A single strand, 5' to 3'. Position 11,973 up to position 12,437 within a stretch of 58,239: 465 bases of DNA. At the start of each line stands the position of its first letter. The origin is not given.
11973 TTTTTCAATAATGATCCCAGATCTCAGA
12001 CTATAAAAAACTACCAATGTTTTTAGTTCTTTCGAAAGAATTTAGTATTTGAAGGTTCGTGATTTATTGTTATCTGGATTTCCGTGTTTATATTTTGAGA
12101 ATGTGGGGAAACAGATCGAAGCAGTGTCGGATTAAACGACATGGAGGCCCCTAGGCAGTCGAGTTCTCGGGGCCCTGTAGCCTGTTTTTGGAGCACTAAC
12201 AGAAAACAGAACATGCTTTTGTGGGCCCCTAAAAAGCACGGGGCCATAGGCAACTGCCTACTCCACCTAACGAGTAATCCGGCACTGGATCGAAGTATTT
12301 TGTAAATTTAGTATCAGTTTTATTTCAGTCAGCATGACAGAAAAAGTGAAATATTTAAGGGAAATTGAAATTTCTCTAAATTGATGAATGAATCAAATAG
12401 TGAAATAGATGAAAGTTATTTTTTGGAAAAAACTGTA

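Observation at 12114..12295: Nested 166-bp hAT MITE with perfect 8-bp TSD (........) and a family of GGGCCCC-rich CAGTG…CACTG mini-elements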

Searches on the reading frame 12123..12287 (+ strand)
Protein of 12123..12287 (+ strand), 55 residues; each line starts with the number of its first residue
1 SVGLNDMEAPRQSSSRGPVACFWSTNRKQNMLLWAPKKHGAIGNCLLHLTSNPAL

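Call 61: search_protein_representatives(protein=window:12123-12287:+)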
Query: 55 residues. Proteins with E-value up to 0.001 (for the whole library): 17; up to 1e-10: 10; up to 1e-30: 0. The best 17 are listed.
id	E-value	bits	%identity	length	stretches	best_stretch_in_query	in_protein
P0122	3.6e-18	80.2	95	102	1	2-41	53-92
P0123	1.4e-17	78.4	93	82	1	1-41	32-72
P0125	1.1e-14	69.3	80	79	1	7-52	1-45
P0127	1.3e-13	65.9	84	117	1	4-41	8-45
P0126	5.8e-13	63.9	84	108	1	9-55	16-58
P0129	9.7e-12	60.1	68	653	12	7-20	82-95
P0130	1.0e-11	60.0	85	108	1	1-41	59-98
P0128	3.3e-11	58.4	81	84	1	7-42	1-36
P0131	5.7e-11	57.6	72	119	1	2-41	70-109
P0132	7.7e-11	57.2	53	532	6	27-54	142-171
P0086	1.5e-10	56.3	74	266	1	7-49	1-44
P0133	1.6e-10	56.3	76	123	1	1-41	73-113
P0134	7.6e-09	51.0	44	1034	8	9-30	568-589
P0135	8.8e-08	47.7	65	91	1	2-44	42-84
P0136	4.5e-06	42.3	49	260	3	3-36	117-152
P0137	1.3e-05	40.9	58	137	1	9-55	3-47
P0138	5.7e-04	35.8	38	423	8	14-39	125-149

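Call 63: list_cluster_members(proteins=[P0130, P0131, P0133, P0135, P0137])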
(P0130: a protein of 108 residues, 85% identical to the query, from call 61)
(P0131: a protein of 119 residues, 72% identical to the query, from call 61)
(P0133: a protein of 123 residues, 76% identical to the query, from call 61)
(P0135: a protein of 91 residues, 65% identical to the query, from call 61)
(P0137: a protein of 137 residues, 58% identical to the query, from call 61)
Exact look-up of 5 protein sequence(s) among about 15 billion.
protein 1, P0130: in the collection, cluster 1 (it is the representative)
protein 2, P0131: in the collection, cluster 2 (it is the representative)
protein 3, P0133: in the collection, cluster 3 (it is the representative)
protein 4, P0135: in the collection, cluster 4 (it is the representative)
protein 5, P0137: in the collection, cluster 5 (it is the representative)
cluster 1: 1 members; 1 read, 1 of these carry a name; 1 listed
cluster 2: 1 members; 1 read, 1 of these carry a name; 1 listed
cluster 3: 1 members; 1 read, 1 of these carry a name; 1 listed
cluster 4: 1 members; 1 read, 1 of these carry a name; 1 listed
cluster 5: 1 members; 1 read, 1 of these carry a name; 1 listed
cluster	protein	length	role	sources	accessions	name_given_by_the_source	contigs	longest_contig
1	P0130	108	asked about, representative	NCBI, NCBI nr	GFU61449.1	hypothetical protein TNCV_2287561 [Trichonephila clavipes]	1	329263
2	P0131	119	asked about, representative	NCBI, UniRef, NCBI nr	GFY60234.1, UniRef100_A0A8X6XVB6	hypothetical protein TNIN_355621 [Trichonephila inaurata madagascariensis] | Uncharacterized protein n=1 Tax=Trichonephila inaurata madagascariensis TaxID=2747483 ...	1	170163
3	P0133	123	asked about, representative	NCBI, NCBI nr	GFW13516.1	hypothetical protein TNCV_1209821 [Trichonephila clavipes]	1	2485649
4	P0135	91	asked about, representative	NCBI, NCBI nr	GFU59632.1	hypothetical protein TNCV_3186031 [Trichonephila clavipes]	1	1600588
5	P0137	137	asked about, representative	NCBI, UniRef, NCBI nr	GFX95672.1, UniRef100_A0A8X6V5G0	hypothetical protein TNCV_4885981 [Trichonephila clavipes] | Uncharacterized protein n=1 Tax=Trichonephila clavipes TaxID=2585209 ...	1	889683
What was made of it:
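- Species assignments come from call 63.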

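Call 65: find_homologous_proteins(query=A2, max_evalue=1)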
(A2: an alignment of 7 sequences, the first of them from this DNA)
Query A2 (7 sequences) (55 aa, profile of the alignment): 4 proteins with E <= 1 among 22 candidates.
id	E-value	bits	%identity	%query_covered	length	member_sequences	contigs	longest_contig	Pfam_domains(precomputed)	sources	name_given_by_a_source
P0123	9.2e-30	120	93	75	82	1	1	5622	-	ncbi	ncbi:hypothetical protein NPIL_85731, partial [Nephila pilipes]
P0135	9.9e-27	111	67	76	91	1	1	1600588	-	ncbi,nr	ncbi:hypothetical protein TNCV_3186031 [Trichonephila clavipes]|nr:hypothetical protein TNCV_3186031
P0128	1.4e-20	91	83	64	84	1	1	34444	-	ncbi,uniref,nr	ncbi:hypothetical protein NPIL_666021 [Nephila pilipes]|uniref:Uncharacterized protein n=1 Tax=Nephi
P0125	7.4e-20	89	76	89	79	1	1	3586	-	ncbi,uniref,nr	ncbi:hypothetical protein NPIL_583931 [Nephila pilipes]|uniref:Uncharacterized protein n=1 Tax=Nephi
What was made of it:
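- Tried and rejected: Profile search: the search with seven MITE peptides returned only four proteins (call 65).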

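Call 66: find_encoding_contigs(protein=P0135, flank=10000, max_places=10)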
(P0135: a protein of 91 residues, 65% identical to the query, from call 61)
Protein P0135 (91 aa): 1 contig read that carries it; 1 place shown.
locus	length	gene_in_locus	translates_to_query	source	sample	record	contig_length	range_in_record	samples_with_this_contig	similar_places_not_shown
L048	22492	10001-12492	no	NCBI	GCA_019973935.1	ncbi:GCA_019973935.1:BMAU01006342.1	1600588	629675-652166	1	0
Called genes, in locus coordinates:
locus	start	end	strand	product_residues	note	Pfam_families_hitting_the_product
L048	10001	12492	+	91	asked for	-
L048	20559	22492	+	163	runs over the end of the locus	-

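Call 67: find_encoding_contigs(protein=P0130, flank=10000, max_places=10)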
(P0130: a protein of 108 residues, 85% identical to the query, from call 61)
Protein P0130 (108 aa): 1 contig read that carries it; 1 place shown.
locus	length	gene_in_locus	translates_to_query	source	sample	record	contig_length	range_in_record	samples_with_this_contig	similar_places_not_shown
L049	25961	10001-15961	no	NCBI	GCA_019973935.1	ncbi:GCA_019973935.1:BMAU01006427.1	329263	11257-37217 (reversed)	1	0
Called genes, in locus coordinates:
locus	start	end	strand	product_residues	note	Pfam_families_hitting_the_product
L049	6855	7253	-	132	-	-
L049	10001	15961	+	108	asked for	-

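Call 70: find_encoding_contigs(protein=P0131, flank=10000, max_places=10)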
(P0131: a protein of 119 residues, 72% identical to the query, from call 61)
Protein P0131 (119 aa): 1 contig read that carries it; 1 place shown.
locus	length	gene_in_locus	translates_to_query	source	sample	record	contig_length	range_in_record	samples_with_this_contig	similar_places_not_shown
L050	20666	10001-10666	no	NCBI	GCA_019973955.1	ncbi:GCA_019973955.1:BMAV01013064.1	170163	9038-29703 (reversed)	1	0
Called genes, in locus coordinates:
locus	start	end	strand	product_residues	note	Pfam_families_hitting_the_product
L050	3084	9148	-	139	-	PF01124:MAPEG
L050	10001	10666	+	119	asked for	-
